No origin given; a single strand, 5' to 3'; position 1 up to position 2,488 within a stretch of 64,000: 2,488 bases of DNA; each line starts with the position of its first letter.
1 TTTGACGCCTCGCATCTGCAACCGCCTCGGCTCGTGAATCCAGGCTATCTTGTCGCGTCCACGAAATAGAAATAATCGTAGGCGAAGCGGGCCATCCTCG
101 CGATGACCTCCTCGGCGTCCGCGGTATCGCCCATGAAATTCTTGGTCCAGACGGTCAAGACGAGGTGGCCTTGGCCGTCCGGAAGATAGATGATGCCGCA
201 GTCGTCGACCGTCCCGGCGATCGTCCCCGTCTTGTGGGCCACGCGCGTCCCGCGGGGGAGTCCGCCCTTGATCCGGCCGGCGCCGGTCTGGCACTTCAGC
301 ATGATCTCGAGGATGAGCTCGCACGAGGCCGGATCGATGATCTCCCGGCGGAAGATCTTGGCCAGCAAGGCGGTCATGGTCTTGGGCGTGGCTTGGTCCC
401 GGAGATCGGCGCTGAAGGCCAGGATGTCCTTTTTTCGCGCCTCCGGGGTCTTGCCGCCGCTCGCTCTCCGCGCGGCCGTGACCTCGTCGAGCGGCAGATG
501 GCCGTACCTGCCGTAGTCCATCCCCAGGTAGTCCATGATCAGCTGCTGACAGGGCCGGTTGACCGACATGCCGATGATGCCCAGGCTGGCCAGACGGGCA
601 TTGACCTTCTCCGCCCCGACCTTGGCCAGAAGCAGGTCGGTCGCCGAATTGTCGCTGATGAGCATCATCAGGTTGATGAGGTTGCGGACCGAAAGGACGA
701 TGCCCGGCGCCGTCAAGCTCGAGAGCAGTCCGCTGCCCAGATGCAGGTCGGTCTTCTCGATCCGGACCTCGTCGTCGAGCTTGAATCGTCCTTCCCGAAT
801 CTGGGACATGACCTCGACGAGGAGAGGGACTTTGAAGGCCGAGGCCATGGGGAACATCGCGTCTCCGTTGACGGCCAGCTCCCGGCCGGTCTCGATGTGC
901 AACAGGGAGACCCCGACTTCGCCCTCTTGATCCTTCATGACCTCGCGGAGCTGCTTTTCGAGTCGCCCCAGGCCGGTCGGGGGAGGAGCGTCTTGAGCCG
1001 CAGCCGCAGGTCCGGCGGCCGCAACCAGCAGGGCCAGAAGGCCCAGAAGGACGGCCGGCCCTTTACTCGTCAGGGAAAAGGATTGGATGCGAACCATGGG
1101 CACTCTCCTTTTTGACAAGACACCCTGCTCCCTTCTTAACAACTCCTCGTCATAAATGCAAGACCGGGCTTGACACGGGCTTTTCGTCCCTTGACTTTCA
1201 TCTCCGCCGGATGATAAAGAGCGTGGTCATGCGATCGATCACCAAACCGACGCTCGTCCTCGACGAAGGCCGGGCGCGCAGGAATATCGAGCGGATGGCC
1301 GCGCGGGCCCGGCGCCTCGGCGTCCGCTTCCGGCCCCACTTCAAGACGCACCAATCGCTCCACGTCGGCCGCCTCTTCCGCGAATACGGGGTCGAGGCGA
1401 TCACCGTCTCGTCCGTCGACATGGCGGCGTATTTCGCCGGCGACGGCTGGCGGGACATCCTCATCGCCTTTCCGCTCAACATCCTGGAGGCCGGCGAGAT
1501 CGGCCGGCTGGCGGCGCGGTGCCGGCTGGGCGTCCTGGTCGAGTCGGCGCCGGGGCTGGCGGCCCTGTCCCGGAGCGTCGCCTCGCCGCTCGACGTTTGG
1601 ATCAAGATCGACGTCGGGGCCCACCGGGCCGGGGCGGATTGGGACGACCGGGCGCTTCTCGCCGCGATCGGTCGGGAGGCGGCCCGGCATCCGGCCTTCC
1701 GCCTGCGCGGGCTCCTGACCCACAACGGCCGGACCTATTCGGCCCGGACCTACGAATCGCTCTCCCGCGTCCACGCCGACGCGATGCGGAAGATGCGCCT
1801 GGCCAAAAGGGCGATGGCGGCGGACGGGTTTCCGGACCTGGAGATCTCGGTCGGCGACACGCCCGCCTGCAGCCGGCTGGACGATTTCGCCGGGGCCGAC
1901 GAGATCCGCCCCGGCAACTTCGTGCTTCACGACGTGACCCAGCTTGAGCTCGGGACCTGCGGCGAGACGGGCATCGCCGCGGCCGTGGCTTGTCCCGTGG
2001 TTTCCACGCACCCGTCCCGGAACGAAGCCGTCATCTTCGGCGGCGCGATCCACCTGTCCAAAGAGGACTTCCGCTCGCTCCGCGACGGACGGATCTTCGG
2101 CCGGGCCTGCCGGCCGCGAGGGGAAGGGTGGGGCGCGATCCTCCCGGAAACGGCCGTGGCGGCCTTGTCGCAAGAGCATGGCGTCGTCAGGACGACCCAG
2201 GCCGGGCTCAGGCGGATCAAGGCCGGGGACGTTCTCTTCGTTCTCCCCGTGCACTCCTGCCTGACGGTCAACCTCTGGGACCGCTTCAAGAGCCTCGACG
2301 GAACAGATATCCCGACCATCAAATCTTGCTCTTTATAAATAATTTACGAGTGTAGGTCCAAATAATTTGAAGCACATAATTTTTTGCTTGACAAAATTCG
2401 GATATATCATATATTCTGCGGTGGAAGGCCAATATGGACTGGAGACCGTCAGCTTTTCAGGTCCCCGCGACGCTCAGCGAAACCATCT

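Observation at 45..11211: Coherent, almost entirely exported locus that looks like a D-amino-acid peptide (muropeptide) scavenging system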

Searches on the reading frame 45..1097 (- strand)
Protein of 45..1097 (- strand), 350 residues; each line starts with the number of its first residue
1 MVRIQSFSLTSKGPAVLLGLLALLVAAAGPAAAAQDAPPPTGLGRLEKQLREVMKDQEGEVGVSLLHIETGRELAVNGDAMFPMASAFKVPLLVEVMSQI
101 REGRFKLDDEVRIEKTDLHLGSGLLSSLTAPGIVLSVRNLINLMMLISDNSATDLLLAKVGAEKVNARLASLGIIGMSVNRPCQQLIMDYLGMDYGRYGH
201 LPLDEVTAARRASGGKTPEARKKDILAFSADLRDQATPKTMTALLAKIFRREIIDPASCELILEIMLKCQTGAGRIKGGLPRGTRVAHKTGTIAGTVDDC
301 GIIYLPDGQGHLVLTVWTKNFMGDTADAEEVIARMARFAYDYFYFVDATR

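Call 4: search_protein_families(library=pfam, proteins=[window:45-1097:-], max_evalue=0.01)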
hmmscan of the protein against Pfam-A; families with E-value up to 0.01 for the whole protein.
window:45-1097:- (350 aa): 3 families
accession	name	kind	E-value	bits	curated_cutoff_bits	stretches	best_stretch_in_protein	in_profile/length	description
PF13354.11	Beta-lactamase2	-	5.1e-56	189.8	22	1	62-318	1-214/214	Beta-lactamase enzyme family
PF00144.29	Beta-lactamase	-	9.3e-09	35.3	27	1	54-292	9-279/329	Beta-lactamase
PF00768.25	Peptidase_S11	-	0.0046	16.9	27.6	1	70-153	22-108/239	D-alanyl-D-alanine carboxypeptidase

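Call 5: search_protein_families(library=ncbifam, proteins=[window:45-1097:-], max_evalue=0.001)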
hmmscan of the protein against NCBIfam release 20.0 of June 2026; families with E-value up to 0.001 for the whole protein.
window:45-1097:- (350 aa): 102 families (the best 25 are shown)
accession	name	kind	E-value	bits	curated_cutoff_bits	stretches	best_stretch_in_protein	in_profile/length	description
NF033103.1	bla_class_A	equivalog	4.7e-57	193.1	200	1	49-343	1-257/257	class A beta-lactamase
NF012099.1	SubclassA2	equivalog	2.1e-47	161.5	320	2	233-343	154-270/275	class A beta-lactamase, subclass A2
NF000447.2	bla-A_Chryseo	exception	8.6e-29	100.6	510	2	45-185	21-164/292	CGA/CIA family class A beta-lactamase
NF000298.2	blaTLA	exception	6e-28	97.8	640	2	228-343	183-304/309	TLA family extended-spectrum class A beta-lactamase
NF000232.1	lactamase_L2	exception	2.2e-27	96.3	540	2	12-166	11-162/303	L2 family extended-spectrum class A beta-lactamase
NF050797.1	blaCESS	exception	5e-26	91.7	525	2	22-162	14-150/296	CESS family extended-spectrum class A beta-lactamase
NF041445.1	blaRATA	exception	5.8e-26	91.3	660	2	46-165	28-149/302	RATA family class A beta-lactamase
NF000320.3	blaPEN-Bcc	equivalog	1.1e-25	90.6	540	2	227-340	183-296/300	PEN family class A beta-lactamase, Bcc-type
NF000321.3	blaPEN-Bpc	exception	1.4e-24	86.6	580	2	226-340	177-291/295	PEN family class A beta-lactamase, Bpc-type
NF047556.1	blaACA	exception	5.2e-24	84.9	592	2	25-171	16-163/298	ACA family class A beta-lactamase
NF000390.2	blaVEB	exception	5.8e-24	84.6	670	2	230-343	176-296/299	VEB family extended-spectrum class A beta-lactamase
NF000389.2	blaPER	exception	6e-24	84.7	650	2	238-342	188-297/308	PER family extended-spectrum class A beta-lactamase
NF000538.1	classA_carba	equivalog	9e-24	84.2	390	2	227-341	137-252/254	carbapenem-hydrolyzing class A beta-lactamase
NF000446.2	blaCIA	exception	4.4e-23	81.6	640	2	46-166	22-144/292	CIA family extended-spectrum class A beta-lactamase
NF000512.2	blaSGM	exception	9e-23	81.1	500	2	229-342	164-275/285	SGM family class A beta-lactamase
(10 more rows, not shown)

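Call 33: search_solved_structures(query=window:45-1097:-, max_evalue=1e-12, show_alignments=3)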
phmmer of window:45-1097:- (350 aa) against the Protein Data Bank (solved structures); distinct sequences matched with E-value up to 1e-12: 183 (the best 60 are shown).
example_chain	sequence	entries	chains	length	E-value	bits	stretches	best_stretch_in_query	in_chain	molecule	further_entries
8eo7_A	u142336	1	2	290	8.7e-37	130.2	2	42-177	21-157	beta-lactamase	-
8eo5_A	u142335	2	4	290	9.6e-37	130.1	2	42-178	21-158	LRA-5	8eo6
4c6y_A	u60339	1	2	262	2.3e-30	109.1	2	46-173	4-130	BETA-LACTAMASE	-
4uhu_A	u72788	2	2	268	2.6e-29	105.7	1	45-173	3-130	GNCA LACTAMASE W229D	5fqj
5fqm_A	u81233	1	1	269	3.1e-29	105.4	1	45-173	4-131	GNCA BETA LACTAMASE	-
4b88_A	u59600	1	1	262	1.3e-28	103.3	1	45-173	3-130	BETA-LACTAMASE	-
2j7v_A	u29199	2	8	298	2.7e-28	102.3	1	29-184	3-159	TLL2115 PROTEIN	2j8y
2j9o_A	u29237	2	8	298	4.6e-28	101.6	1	29-182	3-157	TLL2115 PROTEIN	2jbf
6v4w_A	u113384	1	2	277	1.7e-27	99.7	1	48-181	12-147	Beta-lactamase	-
5fqq_A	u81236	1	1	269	3.6e-27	98.6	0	46-173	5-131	GNCA4 LACTAMASE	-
5fqi_A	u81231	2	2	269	5.5e-27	98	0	46-173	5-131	GNCA4 LACTAMASE W229D AND F290W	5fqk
5gs8_A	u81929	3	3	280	1e-26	97.2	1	228-343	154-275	Beta-lactamase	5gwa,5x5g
6ty6_A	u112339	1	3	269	1.3e-26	96.8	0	46-173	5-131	Beta lactamase (GNCA4-2)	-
6txd_A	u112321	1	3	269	1.5e-26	96.6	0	46-173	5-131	Beta lactamase (GNCA4-12)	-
6tww_A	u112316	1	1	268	2.4e-26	95.9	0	46-173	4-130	Beta-Lactamase (GNCA4)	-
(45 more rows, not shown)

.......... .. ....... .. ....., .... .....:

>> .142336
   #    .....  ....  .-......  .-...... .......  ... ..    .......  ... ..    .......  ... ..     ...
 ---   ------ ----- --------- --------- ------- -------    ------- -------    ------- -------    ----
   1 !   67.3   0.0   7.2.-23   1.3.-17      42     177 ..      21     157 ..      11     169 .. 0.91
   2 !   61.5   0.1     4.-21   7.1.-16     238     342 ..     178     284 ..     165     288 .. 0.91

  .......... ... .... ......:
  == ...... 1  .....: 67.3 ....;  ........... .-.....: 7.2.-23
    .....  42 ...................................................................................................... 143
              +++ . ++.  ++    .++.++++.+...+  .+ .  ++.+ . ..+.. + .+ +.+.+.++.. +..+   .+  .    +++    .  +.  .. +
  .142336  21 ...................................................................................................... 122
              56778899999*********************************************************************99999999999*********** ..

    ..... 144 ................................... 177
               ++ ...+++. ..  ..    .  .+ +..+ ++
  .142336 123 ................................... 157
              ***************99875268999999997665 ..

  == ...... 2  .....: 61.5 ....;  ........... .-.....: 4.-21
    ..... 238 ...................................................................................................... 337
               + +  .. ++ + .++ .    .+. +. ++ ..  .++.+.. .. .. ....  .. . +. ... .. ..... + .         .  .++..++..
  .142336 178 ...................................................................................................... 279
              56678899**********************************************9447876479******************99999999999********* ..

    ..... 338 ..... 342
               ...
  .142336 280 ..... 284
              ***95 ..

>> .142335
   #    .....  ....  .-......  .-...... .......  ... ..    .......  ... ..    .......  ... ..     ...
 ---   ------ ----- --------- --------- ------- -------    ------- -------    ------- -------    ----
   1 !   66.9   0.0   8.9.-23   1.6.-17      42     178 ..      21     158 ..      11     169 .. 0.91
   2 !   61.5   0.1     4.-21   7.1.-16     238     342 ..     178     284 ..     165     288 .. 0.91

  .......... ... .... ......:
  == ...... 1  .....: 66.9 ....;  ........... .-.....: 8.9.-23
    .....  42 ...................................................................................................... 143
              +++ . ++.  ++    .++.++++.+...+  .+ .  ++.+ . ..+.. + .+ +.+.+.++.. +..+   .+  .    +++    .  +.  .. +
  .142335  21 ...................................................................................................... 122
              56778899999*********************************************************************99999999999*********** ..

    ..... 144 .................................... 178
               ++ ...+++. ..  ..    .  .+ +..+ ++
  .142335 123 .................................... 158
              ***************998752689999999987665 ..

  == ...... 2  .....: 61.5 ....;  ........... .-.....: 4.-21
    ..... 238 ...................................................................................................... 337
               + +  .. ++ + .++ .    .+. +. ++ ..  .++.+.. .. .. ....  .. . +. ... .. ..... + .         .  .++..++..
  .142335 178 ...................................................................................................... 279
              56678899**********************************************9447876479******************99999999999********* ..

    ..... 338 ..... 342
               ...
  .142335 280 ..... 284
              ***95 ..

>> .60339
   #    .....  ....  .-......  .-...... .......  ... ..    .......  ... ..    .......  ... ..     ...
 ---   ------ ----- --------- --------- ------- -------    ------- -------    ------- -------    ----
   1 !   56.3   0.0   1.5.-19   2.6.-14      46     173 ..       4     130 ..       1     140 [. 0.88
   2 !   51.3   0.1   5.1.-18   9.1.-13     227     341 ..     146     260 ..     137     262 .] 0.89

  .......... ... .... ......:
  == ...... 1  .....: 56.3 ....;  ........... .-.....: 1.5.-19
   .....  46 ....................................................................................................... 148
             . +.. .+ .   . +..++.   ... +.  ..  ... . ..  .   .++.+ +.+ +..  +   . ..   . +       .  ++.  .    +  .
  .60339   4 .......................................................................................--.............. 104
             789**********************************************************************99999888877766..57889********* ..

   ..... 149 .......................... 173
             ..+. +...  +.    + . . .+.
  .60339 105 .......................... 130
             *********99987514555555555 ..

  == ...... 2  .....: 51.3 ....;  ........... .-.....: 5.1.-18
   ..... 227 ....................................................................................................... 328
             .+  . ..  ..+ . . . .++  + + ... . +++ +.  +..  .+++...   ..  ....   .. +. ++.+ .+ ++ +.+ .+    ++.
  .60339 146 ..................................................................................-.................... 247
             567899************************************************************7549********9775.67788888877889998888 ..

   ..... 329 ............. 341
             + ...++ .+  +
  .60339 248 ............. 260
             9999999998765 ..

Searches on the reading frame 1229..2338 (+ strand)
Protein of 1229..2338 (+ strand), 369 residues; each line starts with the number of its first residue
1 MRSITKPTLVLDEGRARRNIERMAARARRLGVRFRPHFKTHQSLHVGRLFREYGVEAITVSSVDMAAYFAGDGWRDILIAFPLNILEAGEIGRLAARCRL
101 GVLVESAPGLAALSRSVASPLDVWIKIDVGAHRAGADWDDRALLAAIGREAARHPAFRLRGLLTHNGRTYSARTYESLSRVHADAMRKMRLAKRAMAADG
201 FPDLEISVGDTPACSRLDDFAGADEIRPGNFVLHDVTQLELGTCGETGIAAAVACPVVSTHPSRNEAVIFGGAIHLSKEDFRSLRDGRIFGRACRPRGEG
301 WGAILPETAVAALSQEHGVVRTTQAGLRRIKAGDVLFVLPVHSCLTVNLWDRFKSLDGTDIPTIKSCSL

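Call 4: search_protein_families(library=pfam, proteins=[window:1229-2338:+], max_evalue=0.01)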
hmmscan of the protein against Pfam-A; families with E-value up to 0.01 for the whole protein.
window:1229-2338:+ (369 aa): 2 families
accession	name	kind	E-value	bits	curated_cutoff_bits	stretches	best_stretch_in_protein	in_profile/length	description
PF01168.26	Ala_racemase_N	-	3.5e-18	66.6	24.1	1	12-231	2-214/220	Alanine racemase, N-terminal domain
PF14031.13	D-ser_dehydrat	-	2.2e-17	63.9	22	1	250-353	1-94/97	Putative serine dehydratase domain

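Call 5: search_protein_families(library=ncbifam, proteins=[window:1229-2338:+], max_evalue=0.001)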
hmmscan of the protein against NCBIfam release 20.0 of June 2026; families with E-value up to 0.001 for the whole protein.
window:1229-2338:+ (369 aa): 2 families
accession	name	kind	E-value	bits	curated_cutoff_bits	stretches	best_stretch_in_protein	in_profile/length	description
NF045642.2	HdxyAspAldBhcC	equivalog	9.7e-22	77.6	690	1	3-210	26-237/387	3-hydroxy-D-aspartate aldolase BhcC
TIGR00492.1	alr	equivalog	0.00016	20.7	168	1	43-166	42-163/369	alanine racemase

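Call 31: search_solved_structures(query=window:1229-2338:+, max_evalue=1e-8)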
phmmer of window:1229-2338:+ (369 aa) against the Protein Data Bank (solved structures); distinct sequences matched with E-value up to 1e-8: 9.
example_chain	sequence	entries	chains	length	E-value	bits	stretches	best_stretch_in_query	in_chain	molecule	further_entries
3wqc_A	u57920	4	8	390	3.9e-42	147.9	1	4-356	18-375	D-threo-3-hydroxyaspartate dehydratase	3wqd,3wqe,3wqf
3wqg_A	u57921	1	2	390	7.7e-41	143.6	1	4-356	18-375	D-threo-3-hydroxyaspartate dehydratase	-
4pb3_A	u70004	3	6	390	9.5e-41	143.3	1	4-356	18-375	D-threo-3-hydroxyaspartate dehydratase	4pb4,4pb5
3anu_A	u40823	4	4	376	4e-40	141.2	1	4-348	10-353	D-serine dehydratase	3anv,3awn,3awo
3llx_A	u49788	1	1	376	1.9e-30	109.4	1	7-349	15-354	Predicted amino acid aldolase or racemase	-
4v15_A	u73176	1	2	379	5.5e-19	71.7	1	4-222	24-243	D-THREONINE ALDOLASE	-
6qkb_A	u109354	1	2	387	7e-16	61.5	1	4-234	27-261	D-3-hydroxyaspartate aldolase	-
7yqa_A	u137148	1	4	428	1.9e-14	56.8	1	3-278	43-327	D-threonine aldolase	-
7dib_A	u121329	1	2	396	2.9e-14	56.2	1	4-237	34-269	D-threonine aldolase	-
